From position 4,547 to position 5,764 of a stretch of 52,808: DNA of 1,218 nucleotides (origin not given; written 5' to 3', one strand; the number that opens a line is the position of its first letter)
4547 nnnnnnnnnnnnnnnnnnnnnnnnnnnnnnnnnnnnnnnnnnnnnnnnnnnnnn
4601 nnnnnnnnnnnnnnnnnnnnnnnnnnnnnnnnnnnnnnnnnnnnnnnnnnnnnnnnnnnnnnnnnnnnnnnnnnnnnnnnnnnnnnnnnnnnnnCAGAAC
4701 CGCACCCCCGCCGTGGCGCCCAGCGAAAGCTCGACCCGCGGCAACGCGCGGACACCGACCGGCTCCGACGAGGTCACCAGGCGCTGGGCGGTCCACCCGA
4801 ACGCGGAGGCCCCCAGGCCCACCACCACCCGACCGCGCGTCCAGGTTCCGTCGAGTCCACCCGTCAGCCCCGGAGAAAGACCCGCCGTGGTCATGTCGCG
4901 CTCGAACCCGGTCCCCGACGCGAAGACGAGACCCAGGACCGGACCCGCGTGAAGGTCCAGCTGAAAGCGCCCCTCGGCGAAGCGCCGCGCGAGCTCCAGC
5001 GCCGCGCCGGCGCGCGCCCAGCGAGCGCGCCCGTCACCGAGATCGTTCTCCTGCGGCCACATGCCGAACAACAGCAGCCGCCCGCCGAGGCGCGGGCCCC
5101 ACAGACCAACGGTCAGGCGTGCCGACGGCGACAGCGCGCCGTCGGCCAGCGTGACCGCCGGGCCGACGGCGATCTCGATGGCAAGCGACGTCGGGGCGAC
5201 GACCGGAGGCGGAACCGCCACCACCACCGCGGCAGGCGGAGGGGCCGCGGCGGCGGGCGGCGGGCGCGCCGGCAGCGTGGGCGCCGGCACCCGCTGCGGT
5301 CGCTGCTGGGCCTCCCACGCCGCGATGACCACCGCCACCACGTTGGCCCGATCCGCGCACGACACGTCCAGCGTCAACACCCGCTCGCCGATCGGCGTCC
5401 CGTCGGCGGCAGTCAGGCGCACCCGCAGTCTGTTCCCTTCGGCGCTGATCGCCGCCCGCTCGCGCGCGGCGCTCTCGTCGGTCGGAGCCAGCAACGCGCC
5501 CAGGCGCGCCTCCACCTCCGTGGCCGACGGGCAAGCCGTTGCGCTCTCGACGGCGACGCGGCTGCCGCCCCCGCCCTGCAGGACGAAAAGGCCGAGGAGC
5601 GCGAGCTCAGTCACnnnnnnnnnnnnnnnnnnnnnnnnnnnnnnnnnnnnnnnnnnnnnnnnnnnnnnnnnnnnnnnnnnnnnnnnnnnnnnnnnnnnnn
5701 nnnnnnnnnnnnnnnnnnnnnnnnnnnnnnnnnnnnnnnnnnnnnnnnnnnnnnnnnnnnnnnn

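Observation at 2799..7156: ECF sigma / anti-sigma-like / OM barrel / CxxCH beta-propeller lipoprotein operon with overlaps at every junction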

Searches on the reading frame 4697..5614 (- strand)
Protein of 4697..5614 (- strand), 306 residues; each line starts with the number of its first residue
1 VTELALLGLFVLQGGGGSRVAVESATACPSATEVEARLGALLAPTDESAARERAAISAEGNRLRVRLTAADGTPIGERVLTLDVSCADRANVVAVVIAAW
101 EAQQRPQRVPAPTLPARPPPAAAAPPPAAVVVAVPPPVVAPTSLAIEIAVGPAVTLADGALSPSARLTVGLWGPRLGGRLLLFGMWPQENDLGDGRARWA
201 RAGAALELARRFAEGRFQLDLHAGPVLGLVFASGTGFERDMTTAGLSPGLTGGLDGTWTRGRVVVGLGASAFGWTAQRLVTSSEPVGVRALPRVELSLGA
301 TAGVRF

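Call 7: search_protein_families(library=pfam, proteins=[window:4697-5614:-], max_evalue=0.01)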
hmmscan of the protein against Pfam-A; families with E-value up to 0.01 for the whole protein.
window:4697-5614:- (306 aa): 0 families

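Call 8: search_protein_families(library=ncbifam, proteins=[window:4697-5614:-], max_evalue=0.01)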
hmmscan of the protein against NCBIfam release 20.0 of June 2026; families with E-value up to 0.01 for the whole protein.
window:4697-5614:- (306 aa): 0 families

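Call 11: search_solved_structures(query=window:4697-5614:-, max_evalue=1)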
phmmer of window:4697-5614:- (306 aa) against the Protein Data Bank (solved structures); distinct sequences matched with E-value up to 1: 1.
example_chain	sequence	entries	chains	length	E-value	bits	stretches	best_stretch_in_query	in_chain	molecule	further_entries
6riq_A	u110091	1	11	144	0.48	13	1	102-178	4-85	MinC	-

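Call 15: find_homologous_proteins(query=window:4697-5614:-)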
Query window:4697-5614:- (306 aa): 37 proteins with E <= 0.001 among 8000 candidates.
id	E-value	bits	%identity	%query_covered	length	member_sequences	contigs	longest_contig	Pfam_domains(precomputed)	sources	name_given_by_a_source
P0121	5.2e-187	638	100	100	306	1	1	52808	-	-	-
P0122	3.7e-90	320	57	95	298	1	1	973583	-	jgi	jgi:hypothetical protein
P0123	2.3e-84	301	54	100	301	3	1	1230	-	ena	-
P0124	3.9e-81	291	55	100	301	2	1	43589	-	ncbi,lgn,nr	ncbi:MAG TPA: hypothetical protein VFH73_11115 [Polyangia bacterium]|nr:hypothetical protein [Polyan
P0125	6.4e-81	290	54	95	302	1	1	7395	-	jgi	jgi:hypothetical protein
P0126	3.5e-77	278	52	94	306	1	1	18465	-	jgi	jgi:hypothetical protein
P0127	3.7e-77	278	50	100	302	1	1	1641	-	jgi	jgi:hypothetical protein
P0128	1.3e-76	276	50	96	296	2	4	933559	-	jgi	jgi:hypothetical protein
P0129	8.4e-76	273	55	94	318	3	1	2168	-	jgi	-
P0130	2.2e-75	272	52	95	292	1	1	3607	-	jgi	jgi:hypothetical protein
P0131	4.0e-75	271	49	100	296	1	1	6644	-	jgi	jgi:hypothetical protein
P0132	2.0e-74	269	53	94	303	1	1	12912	-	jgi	jgi:hypothetical protein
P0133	2.0e-74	269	51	94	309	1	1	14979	-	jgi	jgi:hypothetical protein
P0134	8.0e-74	267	52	94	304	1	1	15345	-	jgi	jgi:hypothetical protein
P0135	2.1e-73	265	52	94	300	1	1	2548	-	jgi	jgi:hypothetical protein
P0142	1.0e-68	250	48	96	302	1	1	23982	-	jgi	jgi:hypothetical protein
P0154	7.0e-22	96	36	92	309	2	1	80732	-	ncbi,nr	ncbi:MAG TPA: hypothetical protein VH374_17260 [Polyangia bacterium]|nr:hypothetical protein [Polyan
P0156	1.9e-11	62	30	91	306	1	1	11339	-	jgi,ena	-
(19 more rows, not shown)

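Call 27: predict_structure(alignment_id=A1)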
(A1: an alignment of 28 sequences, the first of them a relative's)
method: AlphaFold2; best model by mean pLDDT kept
length: 306 residues; sequences in the alignment: 28
mean_pLDDT: 84.8   pTM: 0.56
mean pLDDT of the five models: 84.8, 84.3, 83.4, 83.3, 82.3
residues with pLDDT >= 90: 186; 70-90: 53; 50-70: 51; < 50: 16
segments of 3 or more residues with pLDDT < 50: 1-8, 10-15
pLDDT, mean of each block of 10 residues (from residue 1): 45 59 94 94 82 94 95 95 93 94 66 58 60 66 91 95 97 95 94 85 97 91 97 71 88 97 97 82 69 94 97
secondary structure, 60 per line:
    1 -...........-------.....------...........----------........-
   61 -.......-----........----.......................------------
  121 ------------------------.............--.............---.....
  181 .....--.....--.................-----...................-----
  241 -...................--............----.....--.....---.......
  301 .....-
elements in order: H2-12 E20-24 H31-41 E52-59 E62-68 E74-81 H86-108 E145-157 E160-172 E176-185 E188-192 E195-211 E217-235 E242-260 E263-274 E279-283 E286-290 E294-305

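Call 28: search_protein_representatives(alignment_id=A1)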
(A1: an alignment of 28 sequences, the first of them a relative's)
Query: 28 sequences, 299 profile positions. Proteins with E-value up to 0.001 (for the whole library): 2067; up to 1e-10: 1208; up to 1e-30: 441. The best 150 are listed.
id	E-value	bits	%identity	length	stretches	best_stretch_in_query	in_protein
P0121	5.3e-116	403.7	-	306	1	1-299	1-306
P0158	5.7e-74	265.7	-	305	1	16-299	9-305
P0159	3.8e-59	217.0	-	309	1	10-297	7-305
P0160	1.7e-58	214.9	-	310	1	9-297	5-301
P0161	8.6e-58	212.6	-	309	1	6-297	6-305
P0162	1.1e-57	212.3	-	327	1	17-294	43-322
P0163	4.1e-57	210.3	-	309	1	10-296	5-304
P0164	5.1e-57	210.0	-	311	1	7-297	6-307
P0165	9.5e-56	205.9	-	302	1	18-299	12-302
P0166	1.4e-55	205.4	-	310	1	2-296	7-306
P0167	8.4e-55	202.8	-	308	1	14-296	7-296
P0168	5.6e-54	200.1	-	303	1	12-299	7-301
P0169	1.7e-53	198.5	-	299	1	6-293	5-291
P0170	1.8e-53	198.4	-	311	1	11-297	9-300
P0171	3.1e-53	197.6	-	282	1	9-297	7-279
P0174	1.2e-50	189.1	-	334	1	7-296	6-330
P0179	6.3e-49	183.5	-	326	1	8-297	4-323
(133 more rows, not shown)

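Call 32: fold_search(model_id=the predicted structure, library=pdb)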
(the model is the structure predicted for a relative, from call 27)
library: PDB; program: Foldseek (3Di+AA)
matches with E <= 10: 987; with E <= 0.001: 26
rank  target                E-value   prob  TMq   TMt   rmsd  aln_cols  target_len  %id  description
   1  9a2m_MODEL_1_A        1.1e-08  1.00  0.40  0.36  11.8       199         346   12  Model of E. coli OmpA by in-cell photo-crosslinking MS and deep learning (released 2023-02-24)
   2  9fzc_A                1.7e-07  1.00  0.39  0.66   5.5       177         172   11  Structure of OmpA-short in complex with nanobody Nb01 (released 2024-07-17)
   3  1p4t                  8.1e-07  1.00  0.34  0.60   5.7       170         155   15  Crystal structure of Neisserial surface protein A (NspA) (released 2003-07-22)
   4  3qra                  1.4e-06  1.00  0.34  0.62   5.0       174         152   16  The crystal structure of Ail, the attachment invasion locus protein of Yersinia pestis (released 2011-11-23)
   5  1qj9                  2.6e-06  1.00  0.38  0.71   4.1       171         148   12  CRYSTAL STRUCTURE OF THE OUTER MEMBRANE PROTEIN OMPX FROM ESCHERICHIA COLI (released 1999-10-06)
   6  1bxw                  3.9e-06  1.00  0.36  0.58   6.1       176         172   14  OUTER MEMBRANE PROTEIN A (OMPA) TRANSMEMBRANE DOMAIN (released 1998-10-14)
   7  3dzm_A                5.6e-06  1.00  0.39  0.54   6.2       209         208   12  Crystal structure of a major outer membrane protein from Thermus thermophilus HB27 (released 2008-12-23)
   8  2n2l_MODEL_1_A        2.2e-05  1.00  0.32  0.57   7.0       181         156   16  NMR structure of yersinia pestis ail (attachment invasion locus) in decylphosphocholine micelles calculated wi (released 2015-07-22)
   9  9nh1_A                3.9e-05  1.00  0.36  0.42   6.7       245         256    8  In situ cryo-EM structure of porin I of the Legionella Dot/Icm T4SS machine (released 2025-09-17)
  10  3dzm_B                6.6e-05  1.00  0.38  0.55   6.0       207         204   12  Crystal structure of a major outer membrane protein from Thermus thermophilus HB27 (released 2008-12-23)
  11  2m06_MODEL_1_A        8.6e-05  1.00  0.28  0.50   6.6       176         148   12  NMR structure of OmpX in phopspholipid nanodiscs (released 2012-12-12)
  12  2x55                  1.9e-04  1.00  0.28  0.30  14.3       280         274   10  Yersinia Pestis Plasminogen Activator Pla (Native) (released 2010-07-28)
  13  9nh1_B                2.0e-04  1.00  0.36  0.40   6.6       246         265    9  In situ cryo-EM structure of porin I of the Legionella Dot/Icm T4SS machine (released 2025-09-17)
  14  4dcb_A                2.1e-04  1.00  0.28  0.31  14.1       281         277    9  Y. pestis Plasminogen Activator Pla in Complex with Human Plasminogen Activation Loop Peptide ALP11 (released 2012-06-06)
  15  2f1t_A                2.2e-04  1.00  0.45  0.72   3.1       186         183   14  Outer membrane protein OmpW (released 2006-01-24)
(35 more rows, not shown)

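Call 39: find_homologous_proteins(query=A3, max_evalue=0.00001)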
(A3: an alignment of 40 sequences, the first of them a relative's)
Query A3 (40 sequences) (306 aa, profile of the alignment): 39 proteins with E <= 0.00001 among 8000 candidates.
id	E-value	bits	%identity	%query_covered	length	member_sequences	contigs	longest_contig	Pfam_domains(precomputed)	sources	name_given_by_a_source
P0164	7.4e-84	300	33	96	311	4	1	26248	-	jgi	-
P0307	5.1e-82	294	37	95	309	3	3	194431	-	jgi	jgi:hypothetical protein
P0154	1.3e-80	289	36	92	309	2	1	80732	-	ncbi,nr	ncbi:MAG TPA: hypothetical protein VH374_17260 [Polyangia bacterium]|nr:hypothetical protein [Polyan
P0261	2.6e-78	282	38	28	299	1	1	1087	-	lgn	-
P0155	2.7e-78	282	32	90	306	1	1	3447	-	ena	-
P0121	2.2e-77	279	100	100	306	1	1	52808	-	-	-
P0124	3.6e-75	272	55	100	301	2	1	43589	-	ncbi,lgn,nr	ncbi:MAG TPA: hypothetical protein VFH73_11115 [Polyangia bacterium]|nr:hypothetical protein [Polyan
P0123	2.5e-73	265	54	100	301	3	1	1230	-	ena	-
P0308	6.6e-72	261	29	77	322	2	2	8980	-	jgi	jgi:hypothetical protein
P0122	1.0e-70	257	57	95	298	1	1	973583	-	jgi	jgi:hypothetical protein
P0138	2.8e-69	252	51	95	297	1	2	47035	-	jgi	jgi:hypothetical protein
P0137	4.1e-68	248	51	100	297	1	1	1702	-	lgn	-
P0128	5.2e-67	245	50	96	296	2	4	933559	-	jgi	jgi:hypothetical protein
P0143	1.7e-66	243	50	91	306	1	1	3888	-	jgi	jgi:hypothetical protein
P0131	3.0e-66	242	49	100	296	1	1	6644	-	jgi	jgi:hypothetical protein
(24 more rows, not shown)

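Call 40: find_encoding_contigs(protein=P0307, flank=7000, max_places=2)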
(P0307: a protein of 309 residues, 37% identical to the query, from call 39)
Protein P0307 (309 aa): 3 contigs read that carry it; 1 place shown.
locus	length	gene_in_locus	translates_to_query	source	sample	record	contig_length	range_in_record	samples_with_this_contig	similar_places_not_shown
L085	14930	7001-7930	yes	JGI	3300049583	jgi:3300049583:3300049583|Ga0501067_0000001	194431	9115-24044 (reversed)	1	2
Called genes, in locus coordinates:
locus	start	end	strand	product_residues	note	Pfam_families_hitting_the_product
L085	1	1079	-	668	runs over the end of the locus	-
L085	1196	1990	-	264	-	-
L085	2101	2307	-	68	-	-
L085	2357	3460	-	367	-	-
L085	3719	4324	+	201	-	PF13640:2OG-FeII_Oxy_3 (weak)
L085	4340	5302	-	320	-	PF05118:Asp_Arg_Hydrox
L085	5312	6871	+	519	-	PF13084:DUF3943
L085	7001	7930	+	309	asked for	-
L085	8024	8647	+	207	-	PF04542:Sigma70_r2, PF08281:Sigma70_r4_2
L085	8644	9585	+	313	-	-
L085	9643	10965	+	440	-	PF07631:PSD4, PF07627:PSCyt3, PF07624:PSD2 (faint)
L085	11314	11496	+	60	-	-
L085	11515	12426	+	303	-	PF03935:SKN1_KRE6_Sbg1 (faint), PF00722:Glyco_hydro_16, PF26113:GH16_XgeA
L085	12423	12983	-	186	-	PF02954:HTH_8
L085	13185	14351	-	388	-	-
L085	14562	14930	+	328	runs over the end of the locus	-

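Call 41: find_encoding_contigs(protein=P0154, flank=7000, max_places=1)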
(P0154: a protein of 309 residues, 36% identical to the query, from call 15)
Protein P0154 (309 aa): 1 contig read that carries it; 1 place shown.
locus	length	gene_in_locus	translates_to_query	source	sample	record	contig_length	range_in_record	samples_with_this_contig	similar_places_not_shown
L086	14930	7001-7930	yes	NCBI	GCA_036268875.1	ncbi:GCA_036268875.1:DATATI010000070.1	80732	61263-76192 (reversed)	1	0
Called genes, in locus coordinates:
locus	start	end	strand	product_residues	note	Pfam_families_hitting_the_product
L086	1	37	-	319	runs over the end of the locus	PF00005:ABC_tran, PF13304:AAA_21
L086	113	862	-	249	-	-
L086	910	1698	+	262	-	PF13709:DUF4159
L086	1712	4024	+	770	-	PF07090:GATase1_like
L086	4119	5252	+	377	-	PF13439:Glyco_transf_4, PF13579:Glyco_trans_4_4, PF13477:Glyco_trans_4_2 (weak), PF20706:GT4-conflict, PF00534:Glycos_transf_1, PF13692:Glyco_trans_1_4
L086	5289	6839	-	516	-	PF01943:Polysacc_synt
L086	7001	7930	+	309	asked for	-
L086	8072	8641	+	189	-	PF04542:Sigma70_r2, PF07638:Sigma70_ECF (weak), PF08281:Sigma70_r4_2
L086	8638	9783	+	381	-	-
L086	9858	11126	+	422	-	PF07631:PSD4, PF07627:PSCyt3, PF07624:PSD2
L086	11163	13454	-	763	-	PF07715:Plug, PF00593:TonB_dep_Rec_b-barrel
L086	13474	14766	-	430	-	PF01547:SBP_bac_1, PF13416:SBP_bac_8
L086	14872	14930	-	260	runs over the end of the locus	PF02582:DUF155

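Call 42: find_encoding_contigs(protein=P0164, flank=7000, max_places=1)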
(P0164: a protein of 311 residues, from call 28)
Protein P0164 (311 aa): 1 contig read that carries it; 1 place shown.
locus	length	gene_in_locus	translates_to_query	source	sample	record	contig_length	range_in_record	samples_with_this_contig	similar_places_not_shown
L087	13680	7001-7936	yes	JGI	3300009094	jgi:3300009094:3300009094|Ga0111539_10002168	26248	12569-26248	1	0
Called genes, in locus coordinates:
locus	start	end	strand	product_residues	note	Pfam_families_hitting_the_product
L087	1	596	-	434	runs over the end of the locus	PF09594:GT87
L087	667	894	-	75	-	-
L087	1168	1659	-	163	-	-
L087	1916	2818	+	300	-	PF01551:Peptidase_M23 (weak)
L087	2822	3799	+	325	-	-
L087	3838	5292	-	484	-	PF13442:Cytochrome_CBB3 (faint)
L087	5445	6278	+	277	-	-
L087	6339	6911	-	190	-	-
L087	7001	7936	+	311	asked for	-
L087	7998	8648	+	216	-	PF04542:Sigma70_r2, PF08281:Sigma70_r4_2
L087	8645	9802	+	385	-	-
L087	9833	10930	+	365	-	PF26550:Tricorn_2nd (faint), PF26549:Tricorn_N, PF07676:PD40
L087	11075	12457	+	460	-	-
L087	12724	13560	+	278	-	-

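Call 43: find_encoding_contigs(protein=P0122, flank=9000, max_places=1)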
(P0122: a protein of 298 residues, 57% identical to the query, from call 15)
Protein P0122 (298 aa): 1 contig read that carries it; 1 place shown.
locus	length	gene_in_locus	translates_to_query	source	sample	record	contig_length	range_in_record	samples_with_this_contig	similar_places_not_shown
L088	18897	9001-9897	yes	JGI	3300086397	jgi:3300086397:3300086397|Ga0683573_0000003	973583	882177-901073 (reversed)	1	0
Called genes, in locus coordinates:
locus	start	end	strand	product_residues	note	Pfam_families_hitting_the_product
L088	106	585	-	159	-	-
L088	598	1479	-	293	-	PF01370:Epimerase, PF04321:RmlD_sub_bind, PF13460:NAD_binding_10, PF16363:GDP_Man_Dehyd (weak), PF01073:3Beta_HSD, PF07993:NAD_binding_4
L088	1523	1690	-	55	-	-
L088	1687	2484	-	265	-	PF00753:Lactamase_B, PF12706:Lactamase_B_2 (weak)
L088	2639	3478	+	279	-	-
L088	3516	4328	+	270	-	-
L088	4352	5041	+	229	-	PF01564:Spermine_synth (weak)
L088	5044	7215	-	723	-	-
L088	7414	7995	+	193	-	PF04542:Sigma70_r2, PF08281:Sigma70_r4_2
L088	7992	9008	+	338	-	PF13432:TPR_16 (weak)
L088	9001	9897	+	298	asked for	-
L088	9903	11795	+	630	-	-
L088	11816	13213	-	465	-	-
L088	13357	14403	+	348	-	-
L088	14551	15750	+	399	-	-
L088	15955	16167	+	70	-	-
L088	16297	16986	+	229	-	-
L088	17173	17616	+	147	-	-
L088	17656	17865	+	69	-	-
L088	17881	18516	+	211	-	-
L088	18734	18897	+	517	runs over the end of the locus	-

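Call 46: find_related_loci(query=A4, collection=metagenome_contigs, flank=7000)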
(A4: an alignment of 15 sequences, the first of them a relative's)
Query A4 (311 aa) in metagenome_contigs; peptide patterns used: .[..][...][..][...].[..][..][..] (x = any residue, [..] = any of these).
256 stretches matched a pattern; 137 encode a relative of the query (tblastn E <= 1e-3); the best 80 are kept; 80 distinct loci.
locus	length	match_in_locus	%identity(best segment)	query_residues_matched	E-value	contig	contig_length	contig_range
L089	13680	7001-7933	100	1-311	0e+0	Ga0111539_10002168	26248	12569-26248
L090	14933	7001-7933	100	1-311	0e+0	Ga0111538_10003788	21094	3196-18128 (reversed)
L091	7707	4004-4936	87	1-311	1e-148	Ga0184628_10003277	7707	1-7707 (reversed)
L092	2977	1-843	88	31-311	4e-136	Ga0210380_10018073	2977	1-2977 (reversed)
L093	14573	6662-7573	73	1-311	3e-126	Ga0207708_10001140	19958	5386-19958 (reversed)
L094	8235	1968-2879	72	1-311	2e-125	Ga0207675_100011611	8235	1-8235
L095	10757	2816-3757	72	1-311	6e-123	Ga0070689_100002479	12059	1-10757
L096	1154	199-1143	69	1-311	2e-129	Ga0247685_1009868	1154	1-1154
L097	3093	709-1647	69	1-311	2e-120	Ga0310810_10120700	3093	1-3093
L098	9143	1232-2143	57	4-309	7e-96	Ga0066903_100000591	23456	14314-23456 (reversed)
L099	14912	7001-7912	57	4-309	7e-96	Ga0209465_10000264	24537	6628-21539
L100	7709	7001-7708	72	1-243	4e-92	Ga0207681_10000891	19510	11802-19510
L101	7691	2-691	73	75-311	1e-89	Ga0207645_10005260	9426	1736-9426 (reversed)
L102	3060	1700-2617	50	1-307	6e-79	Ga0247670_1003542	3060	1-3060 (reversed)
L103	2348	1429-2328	51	7-310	4e-75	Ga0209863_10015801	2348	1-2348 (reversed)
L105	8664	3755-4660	43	7-311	2e-55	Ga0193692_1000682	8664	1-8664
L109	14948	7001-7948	40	5-308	6e-52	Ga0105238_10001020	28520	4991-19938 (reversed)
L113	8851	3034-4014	37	5-308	4e-47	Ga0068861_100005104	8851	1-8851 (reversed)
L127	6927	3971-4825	35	9-311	2e-34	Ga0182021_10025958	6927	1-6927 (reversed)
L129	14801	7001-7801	34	26-307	5e-34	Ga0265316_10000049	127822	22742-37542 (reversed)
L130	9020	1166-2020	33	9-311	1e-33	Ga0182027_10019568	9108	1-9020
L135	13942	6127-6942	32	26-307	1e-32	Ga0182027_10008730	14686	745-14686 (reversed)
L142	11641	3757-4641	34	11-308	7e-30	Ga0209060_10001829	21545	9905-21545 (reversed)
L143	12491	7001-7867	35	17-304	6e-29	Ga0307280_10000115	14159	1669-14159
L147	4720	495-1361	33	10-308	1e-27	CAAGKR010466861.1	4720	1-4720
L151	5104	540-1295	32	9-272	3e-26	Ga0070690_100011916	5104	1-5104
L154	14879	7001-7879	34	10-304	7e-26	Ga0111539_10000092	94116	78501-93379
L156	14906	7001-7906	31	10-308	3e-25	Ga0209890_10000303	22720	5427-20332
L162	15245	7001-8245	36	2-310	4e-24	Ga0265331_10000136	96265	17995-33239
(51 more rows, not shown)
